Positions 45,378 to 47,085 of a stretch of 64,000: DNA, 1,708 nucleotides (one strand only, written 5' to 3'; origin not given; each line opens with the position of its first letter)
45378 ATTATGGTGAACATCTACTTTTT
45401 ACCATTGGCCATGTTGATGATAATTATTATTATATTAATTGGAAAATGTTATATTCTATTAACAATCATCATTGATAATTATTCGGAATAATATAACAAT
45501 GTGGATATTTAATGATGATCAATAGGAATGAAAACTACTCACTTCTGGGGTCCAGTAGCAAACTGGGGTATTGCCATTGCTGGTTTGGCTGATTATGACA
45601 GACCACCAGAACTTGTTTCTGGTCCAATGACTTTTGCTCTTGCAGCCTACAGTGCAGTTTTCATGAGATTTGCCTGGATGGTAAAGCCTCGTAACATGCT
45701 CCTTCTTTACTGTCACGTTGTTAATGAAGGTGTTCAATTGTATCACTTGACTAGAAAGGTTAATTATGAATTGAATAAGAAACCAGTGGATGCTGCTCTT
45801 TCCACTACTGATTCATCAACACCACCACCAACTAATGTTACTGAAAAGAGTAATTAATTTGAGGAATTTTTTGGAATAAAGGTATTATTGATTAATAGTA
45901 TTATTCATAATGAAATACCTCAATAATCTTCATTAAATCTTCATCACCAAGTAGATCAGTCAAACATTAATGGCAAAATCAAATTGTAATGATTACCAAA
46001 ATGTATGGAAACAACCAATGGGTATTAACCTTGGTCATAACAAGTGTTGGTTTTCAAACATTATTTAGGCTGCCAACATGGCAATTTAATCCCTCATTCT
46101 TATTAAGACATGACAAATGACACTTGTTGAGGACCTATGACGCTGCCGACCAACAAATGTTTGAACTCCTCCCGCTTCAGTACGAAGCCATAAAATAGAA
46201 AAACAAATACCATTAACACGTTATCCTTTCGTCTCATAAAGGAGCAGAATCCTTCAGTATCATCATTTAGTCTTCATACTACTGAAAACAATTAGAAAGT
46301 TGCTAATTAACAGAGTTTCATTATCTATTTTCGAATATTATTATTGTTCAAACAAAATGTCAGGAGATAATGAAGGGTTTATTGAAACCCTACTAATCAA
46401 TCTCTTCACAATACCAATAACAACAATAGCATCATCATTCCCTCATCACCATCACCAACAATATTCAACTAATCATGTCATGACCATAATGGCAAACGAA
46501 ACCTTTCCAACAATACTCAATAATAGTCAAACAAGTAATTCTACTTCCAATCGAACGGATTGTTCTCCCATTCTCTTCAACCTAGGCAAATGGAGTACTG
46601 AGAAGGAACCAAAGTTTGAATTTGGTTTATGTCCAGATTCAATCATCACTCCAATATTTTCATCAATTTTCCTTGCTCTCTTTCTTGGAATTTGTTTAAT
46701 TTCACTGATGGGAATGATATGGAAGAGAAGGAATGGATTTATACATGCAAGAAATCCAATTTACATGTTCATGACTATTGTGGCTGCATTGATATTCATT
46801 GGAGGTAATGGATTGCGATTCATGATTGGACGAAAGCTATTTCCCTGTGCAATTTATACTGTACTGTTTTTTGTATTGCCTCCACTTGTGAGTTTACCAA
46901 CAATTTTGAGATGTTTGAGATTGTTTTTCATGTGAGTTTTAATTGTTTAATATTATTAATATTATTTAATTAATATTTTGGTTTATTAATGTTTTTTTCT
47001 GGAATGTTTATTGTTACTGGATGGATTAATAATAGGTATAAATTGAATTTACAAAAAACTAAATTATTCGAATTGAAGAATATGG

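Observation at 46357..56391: Cluster of three paralogous 7TM-RGS receptor-like genes within 10 kb, interleaved with a secreted repeat protein, a DUF4419-like gene and a Rieske-domain gene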

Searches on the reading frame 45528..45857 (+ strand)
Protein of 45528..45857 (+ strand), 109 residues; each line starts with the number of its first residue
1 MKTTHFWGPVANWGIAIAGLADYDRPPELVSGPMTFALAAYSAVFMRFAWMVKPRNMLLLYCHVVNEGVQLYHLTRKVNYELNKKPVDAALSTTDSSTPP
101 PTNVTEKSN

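Call 3: search_protein_families(library=pfam, proteins=[window:45528-45857:+], max_evalue=0.1)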
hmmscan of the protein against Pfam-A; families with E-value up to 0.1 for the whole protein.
window:45528-45857:+ (109 aa): 1 family
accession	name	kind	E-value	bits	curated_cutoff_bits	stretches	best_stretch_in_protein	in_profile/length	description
PF03650.18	MPC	-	2.2e-34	118.3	27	1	2-87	13-98/110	Mitochondrial pyruvate carriers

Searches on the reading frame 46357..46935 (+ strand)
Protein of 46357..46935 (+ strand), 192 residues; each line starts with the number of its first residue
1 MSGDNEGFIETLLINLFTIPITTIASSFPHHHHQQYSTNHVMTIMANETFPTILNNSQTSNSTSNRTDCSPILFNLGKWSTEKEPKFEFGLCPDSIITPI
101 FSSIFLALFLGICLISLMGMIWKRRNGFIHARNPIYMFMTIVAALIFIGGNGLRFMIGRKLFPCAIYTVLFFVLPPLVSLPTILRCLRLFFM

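Call 3: search_protein_families(library=pfam, proteins=[window:46357-46935:+], max_evalue=0.1)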
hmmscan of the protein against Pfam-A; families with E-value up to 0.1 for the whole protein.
window:46357-46935:+ (192 aa): 0 families
